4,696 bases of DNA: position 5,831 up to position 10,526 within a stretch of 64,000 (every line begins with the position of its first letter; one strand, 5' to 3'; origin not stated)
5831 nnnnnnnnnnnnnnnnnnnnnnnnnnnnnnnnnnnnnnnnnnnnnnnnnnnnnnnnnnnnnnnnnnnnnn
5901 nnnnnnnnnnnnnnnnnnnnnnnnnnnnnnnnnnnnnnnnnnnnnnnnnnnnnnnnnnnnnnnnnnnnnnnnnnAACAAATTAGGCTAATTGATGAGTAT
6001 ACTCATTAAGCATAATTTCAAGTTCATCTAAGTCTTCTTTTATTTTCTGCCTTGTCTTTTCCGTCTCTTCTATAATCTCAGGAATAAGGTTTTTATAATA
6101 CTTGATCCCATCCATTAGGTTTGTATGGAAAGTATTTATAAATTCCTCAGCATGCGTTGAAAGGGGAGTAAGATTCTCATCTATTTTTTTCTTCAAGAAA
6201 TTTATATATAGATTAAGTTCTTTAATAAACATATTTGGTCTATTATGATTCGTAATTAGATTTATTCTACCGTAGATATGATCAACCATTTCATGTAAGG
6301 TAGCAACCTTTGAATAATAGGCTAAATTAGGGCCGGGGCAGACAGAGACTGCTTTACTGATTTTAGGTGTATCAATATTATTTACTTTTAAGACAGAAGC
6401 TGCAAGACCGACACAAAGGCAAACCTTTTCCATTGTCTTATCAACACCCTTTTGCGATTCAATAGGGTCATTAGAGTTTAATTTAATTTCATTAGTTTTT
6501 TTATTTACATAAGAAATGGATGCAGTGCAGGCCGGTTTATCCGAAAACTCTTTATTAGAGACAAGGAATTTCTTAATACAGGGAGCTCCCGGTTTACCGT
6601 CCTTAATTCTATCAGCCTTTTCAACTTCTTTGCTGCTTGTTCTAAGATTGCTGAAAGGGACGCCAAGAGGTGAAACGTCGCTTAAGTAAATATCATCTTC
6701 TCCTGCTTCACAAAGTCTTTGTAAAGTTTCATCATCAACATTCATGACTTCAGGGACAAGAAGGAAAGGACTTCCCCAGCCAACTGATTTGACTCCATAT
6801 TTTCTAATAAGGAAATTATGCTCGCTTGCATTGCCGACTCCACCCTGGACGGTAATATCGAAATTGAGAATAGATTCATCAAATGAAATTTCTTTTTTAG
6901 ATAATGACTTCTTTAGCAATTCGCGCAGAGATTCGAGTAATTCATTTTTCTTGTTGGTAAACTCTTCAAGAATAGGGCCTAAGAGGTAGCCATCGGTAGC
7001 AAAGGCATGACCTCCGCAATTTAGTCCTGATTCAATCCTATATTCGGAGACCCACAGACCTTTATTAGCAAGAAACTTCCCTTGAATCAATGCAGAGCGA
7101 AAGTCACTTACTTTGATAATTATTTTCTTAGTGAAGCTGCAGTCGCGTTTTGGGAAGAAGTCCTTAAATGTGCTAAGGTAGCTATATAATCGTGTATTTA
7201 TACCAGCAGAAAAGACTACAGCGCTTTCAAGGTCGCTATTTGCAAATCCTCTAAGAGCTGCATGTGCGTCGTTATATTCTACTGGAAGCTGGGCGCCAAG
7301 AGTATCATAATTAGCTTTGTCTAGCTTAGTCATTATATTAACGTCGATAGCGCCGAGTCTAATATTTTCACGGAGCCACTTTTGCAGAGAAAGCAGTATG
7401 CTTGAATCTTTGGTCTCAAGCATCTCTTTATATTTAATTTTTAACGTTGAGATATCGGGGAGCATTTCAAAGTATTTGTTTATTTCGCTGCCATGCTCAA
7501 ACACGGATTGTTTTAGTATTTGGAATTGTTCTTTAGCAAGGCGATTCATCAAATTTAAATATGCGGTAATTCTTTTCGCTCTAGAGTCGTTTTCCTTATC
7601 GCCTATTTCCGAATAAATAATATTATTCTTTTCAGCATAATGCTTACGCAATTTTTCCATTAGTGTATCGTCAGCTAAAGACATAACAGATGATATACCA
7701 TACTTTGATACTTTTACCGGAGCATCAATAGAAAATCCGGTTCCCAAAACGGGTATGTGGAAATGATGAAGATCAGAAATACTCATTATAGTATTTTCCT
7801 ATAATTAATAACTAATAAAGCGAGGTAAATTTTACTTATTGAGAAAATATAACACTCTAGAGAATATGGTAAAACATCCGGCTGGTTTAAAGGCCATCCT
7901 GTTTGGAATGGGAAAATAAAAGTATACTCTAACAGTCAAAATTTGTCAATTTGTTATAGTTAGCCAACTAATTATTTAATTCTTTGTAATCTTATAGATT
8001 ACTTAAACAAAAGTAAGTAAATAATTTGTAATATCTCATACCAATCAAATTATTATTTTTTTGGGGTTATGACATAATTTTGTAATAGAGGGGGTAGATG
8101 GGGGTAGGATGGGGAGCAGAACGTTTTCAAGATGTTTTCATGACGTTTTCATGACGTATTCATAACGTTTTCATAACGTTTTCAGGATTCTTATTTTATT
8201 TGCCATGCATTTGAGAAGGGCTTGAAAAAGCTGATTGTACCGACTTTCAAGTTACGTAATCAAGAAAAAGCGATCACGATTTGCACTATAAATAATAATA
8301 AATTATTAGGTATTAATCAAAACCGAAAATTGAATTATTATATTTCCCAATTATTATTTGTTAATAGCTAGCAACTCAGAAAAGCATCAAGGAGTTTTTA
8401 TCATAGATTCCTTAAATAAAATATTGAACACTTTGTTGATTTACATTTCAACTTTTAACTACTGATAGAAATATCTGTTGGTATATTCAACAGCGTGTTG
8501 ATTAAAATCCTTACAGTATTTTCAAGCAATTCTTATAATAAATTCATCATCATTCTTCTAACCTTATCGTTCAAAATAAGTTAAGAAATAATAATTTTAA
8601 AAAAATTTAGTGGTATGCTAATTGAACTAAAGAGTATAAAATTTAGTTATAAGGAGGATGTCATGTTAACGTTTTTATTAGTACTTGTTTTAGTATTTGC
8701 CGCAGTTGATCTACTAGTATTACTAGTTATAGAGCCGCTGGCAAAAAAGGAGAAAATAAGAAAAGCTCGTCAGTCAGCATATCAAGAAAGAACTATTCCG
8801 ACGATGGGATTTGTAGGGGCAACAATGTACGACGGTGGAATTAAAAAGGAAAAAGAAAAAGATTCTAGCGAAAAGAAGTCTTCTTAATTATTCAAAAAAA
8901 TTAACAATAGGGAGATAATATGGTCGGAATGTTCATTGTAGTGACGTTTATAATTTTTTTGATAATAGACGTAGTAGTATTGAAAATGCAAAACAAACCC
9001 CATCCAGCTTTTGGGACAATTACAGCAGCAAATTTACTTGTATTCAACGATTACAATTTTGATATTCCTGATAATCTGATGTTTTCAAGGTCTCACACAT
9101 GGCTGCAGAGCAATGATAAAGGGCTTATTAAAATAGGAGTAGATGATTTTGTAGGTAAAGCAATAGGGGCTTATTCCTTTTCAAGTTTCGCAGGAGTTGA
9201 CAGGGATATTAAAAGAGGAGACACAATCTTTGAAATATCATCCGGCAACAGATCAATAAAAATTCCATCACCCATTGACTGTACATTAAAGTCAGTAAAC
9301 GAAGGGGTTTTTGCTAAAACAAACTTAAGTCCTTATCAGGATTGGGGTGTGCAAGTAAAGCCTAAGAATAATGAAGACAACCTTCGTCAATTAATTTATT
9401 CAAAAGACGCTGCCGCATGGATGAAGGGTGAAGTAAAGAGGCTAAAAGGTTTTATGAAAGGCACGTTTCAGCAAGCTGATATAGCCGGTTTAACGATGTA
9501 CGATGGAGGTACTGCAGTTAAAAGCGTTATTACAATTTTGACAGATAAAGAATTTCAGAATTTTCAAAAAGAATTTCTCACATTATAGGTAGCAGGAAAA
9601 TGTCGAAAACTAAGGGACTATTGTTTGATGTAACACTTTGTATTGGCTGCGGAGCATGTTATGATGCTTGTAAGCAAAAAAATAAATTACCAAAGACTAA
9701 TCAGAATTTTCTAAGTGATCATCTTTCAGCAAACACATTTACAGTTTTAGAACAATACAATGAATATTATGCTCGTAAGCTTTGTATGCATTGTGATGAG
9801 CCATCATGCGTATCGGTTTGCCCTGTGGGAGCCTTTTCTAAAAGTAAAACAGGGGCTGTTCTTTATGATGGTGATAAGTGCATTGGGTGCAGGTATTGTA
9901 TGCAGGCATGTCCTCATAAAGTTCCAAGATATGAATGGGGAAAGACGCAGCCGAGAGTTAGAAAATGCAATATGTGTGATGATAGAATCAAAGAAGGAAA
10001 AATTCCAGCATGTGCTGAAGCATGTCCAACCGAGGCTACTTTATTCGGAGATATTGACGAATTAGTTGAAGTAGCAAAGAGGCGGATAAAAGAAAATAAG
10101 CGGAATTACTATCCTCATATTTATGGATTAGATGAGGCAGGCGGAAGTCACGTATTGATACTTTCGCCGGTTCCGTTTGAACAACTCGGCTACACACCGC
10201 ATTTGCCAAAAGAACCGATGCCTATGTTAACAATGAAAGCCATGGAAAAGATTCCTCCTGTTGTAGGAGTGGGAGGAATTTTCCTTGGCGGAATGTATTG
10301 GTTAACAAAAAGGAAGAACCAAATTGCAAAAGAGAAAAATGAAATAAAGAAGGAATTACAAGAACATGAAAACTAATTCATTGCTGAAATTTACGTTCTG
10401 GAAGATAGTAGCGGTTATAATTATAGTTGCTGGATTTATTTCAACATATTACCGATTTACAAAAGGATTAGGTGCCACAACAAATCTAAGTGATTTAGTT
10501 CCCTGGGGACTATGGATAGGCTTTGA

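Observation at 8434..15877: Orphan NrfC/NrfD-type membrane redox module with three unusual partners, under a dedicated heme-sensor kinase and sigma-54 activator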

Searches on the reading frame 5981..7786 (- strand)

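Call 3: search_protein_families(library=pfam, proteins=[window:5981-7786:-], max_evalue=0.01)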
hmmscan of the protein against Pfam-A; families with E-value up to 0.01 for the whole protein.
window:5981-7786:- (601 aa): 0 families

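Call 4: search_protein_families(library=ncbifam, proteins=[window:5981-7786:-], max_evalue=0.01)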
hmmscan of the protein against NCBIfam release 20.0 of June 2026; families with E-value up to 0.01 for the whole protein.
window:5981-7786:- (601 aa): 1 family
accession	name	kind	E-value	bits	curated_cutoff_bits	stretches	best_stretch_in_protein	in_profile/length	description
NF047794.1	HisKinPtgB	equivalog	0.0036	15.6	1000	1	498-600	206-308/656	two-component system sensor histidine kinase PgtB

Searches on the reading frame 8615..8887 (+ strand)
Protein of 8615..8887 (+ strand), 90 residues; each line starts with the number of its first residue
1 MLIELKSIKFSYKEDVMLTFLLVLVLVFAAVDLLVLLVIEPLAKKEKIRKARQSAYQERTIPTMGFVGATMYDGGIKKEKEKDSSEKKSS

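Call 3: search_protein_families(library=pfam, proteins=[window:8615-8887:+], max_evalue=0.01)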
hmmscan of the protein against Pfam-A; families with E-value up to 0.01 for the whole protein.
window:8615-8887:+ (90 aa): 0 families

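Call 4: search_protein_families(library=ncbifam, proteins=[window:8615-8887:+], max_evalue=0.01)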
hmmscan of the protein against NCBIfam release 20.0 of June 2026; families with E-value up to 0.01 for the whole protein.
window:8615-8887:+ (90 aa): 0 families

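Call 40: search_protein_families(library=pfam, proteins=[window:8663-8887:+], max_evalue=5)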
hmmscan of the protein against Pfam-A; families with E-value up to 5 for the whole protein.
window:8663-8887:+ (74 aa): 0 families

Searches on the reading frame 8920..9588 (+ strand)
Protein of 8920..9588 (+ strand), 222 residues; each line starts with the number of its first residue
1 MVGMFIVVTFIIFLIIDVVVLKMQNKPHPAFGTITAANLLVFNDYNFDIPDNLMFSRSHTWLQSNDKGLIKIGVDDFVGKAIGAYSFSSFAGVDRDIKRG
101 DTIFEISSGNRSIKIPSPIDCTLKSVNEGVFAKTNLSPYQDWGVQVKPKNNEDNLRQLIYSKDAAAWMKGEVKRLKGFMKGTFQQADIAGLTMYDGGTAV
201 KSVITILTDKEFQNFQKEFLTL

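Call 3: search_protein_families(library=pfam, proteins=[window:8920-9588:+], max_evalue=0.01)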
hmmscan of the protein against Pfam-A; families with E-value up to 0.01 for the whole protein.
window:8920-9588:+ (222 aa): 1 family
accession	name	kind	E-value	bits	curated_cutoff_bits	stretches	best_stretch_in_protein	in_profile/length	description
PF01597.25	GCV_H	-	5.4e-12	46.1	22.2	1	54-169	2-120/122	Glycine cleavage H-protein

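Call 4: search_protein_families(library=ncbifam, proteins=[window:8920-9588:+], max_evalue=0.01)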
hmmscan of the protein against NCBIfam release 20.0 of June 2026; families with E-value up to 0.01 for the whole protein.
window:8920-9588:+ (222 aa): 2 families
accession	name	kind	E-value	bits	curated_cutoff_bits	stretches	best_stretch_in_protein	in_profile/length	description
NF002270.0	PRK01202.1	subfamily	1.2e-13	50.9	117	1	48-169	3-127/129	glycine cleavage system protein GcvH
TIGR00527.1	gcvH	equivalog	1.6e-09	37.9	115.85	1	49-163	2-120/129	glycine cleavage system protein GcvH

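Call 40: search_protein_families(library=pfam, proteins=[window:8920-9588:+], max_evalue=5)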
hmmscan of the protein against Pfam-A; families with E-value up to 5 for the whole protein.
window:8920-9588:+ (222 aa): 2 families
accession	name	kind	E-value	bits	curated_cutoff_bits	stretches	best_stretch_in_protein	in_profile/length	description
PF01597.25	GCV_H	-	5.4e-12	46.1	22.2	1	54-169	2-120/122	Glycine cleavage H-protein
PF15684.10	AROS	-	0.79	10.8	27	1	202-219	110-128/129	Active regulator of SIRT1, or 40S ribosomal protein S19-binding 1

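Call 63: search_solved_structures(query=window:8920-9588:+, max_evalue=0.01, show_alignments=2)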
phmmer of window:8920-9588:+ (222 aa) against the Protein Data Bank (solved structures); distinct sequences matched with E-value up to 0.01: 10.
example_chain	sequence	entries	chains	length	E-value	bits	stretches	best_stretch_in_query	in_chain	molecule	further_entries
1dxm_A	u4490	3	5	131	2.4e-06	30.8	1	49-166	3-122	H PROTEIN | H PROTEIN OF THE GLYCINE CLEAVAGE SYSTEM | H-PROTEIN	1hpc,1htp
3ift_A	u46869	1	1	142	3.1e-06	30.5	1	47-140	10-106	Glycine cleavage system H protein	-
3hgb_A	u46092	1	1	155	3.9e-06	30.2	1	47-140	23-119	Glycine cleavage system H protein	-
1onl_A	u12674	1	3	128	7.6e-05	25.9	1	48-153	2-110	glycine cleavage system H protein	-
3a8i_E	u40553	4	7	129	0.00014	25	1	48-159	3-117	Glycine cleavage system H protein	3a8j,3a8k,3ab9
3a7a_B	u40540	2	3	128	0.00016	24.9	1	48-159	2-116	Glycine cleavage system H protein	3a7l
2edg_A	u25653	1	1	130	0.00078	22.6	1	54-145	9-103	Glycine cleavage system H protein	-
2ka7_A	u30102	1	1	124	0.002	21.3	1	55-135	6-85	Glycine cleavage system H protein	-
1zko_A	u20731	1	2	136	0.0023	21.1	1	55-135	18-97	Glycine cleavage system H protein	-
8ugo_E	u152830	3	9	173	0.0027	20.9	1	54-159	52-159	Glycine cleavage system H protein, mitochondrial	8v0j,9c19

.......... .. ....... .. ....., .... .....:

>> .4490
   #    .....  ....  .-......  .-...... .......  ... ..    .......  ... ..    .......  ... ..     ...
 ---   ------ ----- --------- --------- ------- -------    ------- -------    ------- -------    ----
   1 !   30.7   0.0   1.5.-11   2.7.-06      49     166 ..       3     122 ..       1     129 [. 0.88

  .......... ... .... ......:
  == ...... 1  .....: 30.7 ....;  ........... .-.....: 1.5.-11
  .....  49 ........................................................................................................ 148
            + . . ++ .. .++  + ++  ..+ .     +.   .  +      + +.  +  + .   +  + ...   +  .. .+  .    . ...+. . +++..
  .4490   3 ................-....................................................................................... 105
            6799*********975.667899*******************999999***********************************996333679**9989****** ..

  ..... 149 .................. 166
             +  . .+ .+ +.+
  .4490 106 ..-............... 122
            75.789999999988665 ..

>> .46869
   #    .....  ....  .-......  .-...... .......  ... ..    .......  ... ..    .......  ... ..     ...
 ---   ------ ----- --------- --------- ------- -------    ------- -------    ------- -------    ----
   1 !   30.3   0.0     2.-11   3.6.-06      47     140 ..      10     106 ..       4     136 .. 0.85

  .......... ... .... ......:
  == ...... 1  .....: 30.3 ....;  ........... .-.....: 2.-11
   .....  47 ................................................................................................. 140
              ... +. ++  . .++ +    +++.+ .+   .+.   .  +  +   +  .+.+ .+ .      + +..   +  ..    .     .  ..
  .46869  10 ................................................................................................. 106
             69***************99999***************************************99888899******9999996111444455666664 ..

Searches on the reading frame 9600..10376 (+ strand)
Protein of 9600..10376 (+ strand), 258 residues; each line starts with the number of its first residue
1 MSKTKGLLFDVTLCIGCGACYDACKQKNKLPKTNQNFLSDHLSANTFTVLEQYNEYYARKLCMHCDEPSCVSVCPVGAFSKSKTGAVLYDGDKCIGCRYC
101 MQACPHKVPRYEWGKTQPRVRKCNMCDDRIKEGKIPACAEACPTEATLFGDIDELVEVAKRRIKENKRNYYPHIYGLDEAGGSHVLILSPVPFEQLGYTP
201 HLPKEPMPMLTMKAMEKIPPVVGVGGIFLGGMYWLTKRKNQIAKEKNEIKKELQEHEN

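Call 3: search_protein_families(library=pfam, proteins=[window:9600-10376:+], max_evalue=0.01)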
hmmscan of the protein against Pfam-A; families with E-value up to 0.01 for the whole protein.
window:9600-10376:+ (258 aa): 15 families
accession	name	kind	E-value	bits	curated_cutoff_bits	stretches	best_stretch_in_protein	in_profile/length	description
PF13247.11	Fer4_11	-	1.8e-24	86.3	26.2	1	56-151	4-99/100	4Fe-4S dicluster domain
PF12838.12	Fer4_7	-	1.5e-14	54.6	27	3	14-78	2-52/52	4Fe-4S dicluster domain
PF13187.11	Fer4_9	-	2.7e-13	50.2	27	2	14-78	2-51/52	4Fe-4S dicluster domain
PF13237.11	Fer4_10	-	7.3e-13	48.7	25.5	2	87-143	2-53/53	4Fe-4S dicluster domain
PF00037.32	Fer4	-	1.6e-12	47.1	21.1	2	89-108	3-22/24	4Fe-4S binding domain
PF12797.12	Fer4_2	-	7.7e-11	41.7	24.5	2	86-105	2-21/22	4Fe-4S binding domain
PF12837.12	Fer4_6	-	4.5e-10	39.4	25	2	87-108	2-23/24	4Fe-4S binding domain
PF12798.12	Fer4_3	-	3.5e-08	34.1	27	0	14-26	1-13/15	4Fe-4S binding domain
PF13183.11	Fer4_8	-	2e-05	25.5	27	1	12-77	3-67/68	4Fe-4S dicluster domain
PF13484.11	Fer4_16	-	2.4e-05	25.5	30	0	14-76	2-65/66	4Fe-4S double cluster binding domain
PF12800.12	Fer4_4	-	3.8e-05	24.1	24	0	13-25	3-15/17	4Fe-4S binding domain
PF25160.1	LdpA_Fe-S-bd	-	7.5e-05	22.9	27.6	1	64-107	4-41/49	LdpA Fe-S cluster-binding domain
PF14697.11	Fer4_21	-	0.00021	21.8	35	1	60-105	6-52/59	4Fe-4S dicluster domain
PF13459.11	Fer4_15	-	0.00034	21.7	22.4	0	87-146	1-63/66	4Fe-4S single cluster domain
PF13534.11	Fer4_17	-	0.00071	20.5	22.2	1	14-77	2-59/61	4Fe-4S dicluster domain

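Call 4: search_protein_families(library=ncbifam, proteins=[window:9600-10376:+], max_evalue=0.01)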
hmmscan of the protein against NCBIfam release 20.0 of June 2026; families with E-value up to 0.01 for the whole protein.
window:9600-10376:+ (258 aa): 59 families (the best 25 are shown)
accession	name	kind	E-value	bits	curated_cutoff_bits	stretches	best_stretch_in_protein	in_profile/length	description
NF045715.1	sulf_resp_HmcB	equivalog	2.7e-79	266.4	420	1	3-248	35-294/307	sulfate respiration complex iron-sulfur protein HmcB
NF008134.0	PRK10882.1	equivalog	2.3e-61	207.7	263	1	4-247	38-323/329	hydrogenase 2 operon protein HybA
TIGR01582.1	FDH-beta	equivalog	1.7e-38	132.3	334.7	1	7-243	24-278/283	formate dehydrogenase subunit beta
TIGR03149.1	cyt_nit_nrfC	equivalog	6.1e-37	127.1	377.6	1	5-167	39-199/225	cytochrome c nitrite reductase Fe-S protein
TIGR02951.1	DMSO_dmsB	equivalog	3.6e-36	124.6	214.1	1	5-156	2-157/161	DMSO/selenate family reductase complex B subunit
NF045797.1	DsrO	equivalog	4.2e-36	124.6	200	1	5-167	44-217/235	sulfate reduction electron transfer complex DsrMKJOP subunit DsrO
NF041715.1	arsenate_red_ArrB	equivalog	1e-32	113.5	450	2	6-111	4-106/233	arsenate respiratory reductase iron-sulfur subunit ArrB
NF011569.0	PRK14993.1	equivalog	3.7e-31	108.4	416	1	5-167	44-203/244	tetrathionate reductase subunit TtrB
NF038355.1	FDH3_beta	equivalog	4.4e-27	95.3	240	1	8-165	6-177/180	formate dehydrogenase FDH3 subunit beta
NF041782.1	mnquin_red_QrcC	equivalog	6.6e-23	81.6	400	2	6-114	2-121/239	menaquinone reductase iron-sulfur cluster-binding subunit QrcC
TIGR03478.1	DMSO_red_II_bet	subfamily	9.3e-20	70.8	480.7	1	56-154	125-222/321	DMSO reductase family type II enzyme, iron-sulfur subunit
NF009408.0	PRK12769.1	equivalog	1.5e-19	69.6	1003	1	10-168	8-163/659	formate-dependent uric acid utilization protein AegA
NF045766.1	PhenlGlyoxDHPadI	equivalog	4.4e-19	68.5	700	1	3-150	3-136/443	NADH-dependent phenylglyoxylate dehydrogenase subunit beta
NF042979.1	EthbenzDh_ebdB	equivalog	1.9e-18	66.4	740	1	56-167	147-257/354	ethylbenzene dehydrogenase subunit beta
TIGR01660.1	narH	equivalog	9.3e-18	63.9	524.05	1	40-159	161-283/492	nitrate reductase subunit beta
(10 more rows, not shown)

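Call 79: search_solved_structures(query=window:9600-10376:+, max_evalue=1e-10, show_alignments=0)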
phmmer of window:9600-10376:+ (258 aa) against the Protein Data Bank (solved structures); distinct sequences matched with E-value up to 1e-10: 22.
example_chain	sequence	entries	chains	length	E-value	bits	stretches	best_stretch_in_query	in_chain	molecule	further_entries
1kqf_B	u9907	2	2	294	4e-35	124.7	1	7-210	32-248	FORMATE DEHYDROGENASE, NITRATE-INDUCIBLE, IRON-SULFUR SUBUNIT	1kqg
6cz7_B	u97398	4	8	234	1.4e-31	113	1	6-111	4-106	4Fe-4S ferredoxin, iron-sulfur binding domain protein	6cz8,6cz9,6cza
2vpw_B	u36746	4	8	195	1.4e-29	106.5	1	7-163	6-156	NRFC PROTEIN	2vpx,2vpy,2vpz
30gj_B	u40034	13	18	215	1.1e-20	77.3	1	7-176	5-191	Formate dehydrogenase, beta subunit, putative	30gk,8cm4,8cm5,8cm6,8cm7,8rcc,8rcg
8rc8_B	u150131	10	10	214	1.2e-20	77.2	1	8-176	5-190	Formate dehydrogenase, beta subunit, putative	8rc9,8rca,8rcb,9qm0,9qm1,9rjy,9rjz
6sdr_B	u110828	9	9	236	1.3e-20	77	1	7-176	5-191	Formate dehydrogenase, beta subunit, putative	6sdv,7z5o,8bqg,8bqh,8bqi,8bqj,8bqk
2ivf_B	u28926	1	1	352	1.6e-20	76.8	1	56-167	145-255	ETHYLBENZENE DEHYDROGENASE BETA-SUBUNIT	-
9vap_B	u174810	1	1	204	3.6e-19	72.3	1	7-165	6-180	4Fe-4S dicluster domain-containing protein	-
1q16_B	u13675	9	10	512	3.7e-19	72.3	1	36-171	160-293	Respiratory nitrate reductase 1 beta chain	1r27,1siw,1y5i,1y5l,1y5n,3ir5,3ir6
1y4z_B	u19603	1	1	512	1.1e-18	70.8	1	36-171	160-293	Respiratory nitrate reductase 1 beta chain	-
3egw_B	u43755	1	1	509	2.2e-18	69.8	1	36-171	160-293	Respiratory nitrate reductase 1 beta chain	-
6f0k_B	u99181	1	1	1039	7.2e-18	68.1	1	7-114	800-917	Fe-S-cluster-containing hydrogenase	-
4ydd_B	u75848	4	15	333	1.6e-17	66.9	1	55-167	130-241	DMSO reductase family type II enzyme, iron-sulfur subunit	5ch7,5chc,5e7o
1h0h_B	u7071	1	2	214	3.3e-16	62.6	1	5-170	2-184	FORMATE DEHYDROGENASE SUBUNIT BETA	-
6btm_B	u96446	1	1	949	1.1e-14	57.7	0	57-114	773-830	Alternative Complex III subunit B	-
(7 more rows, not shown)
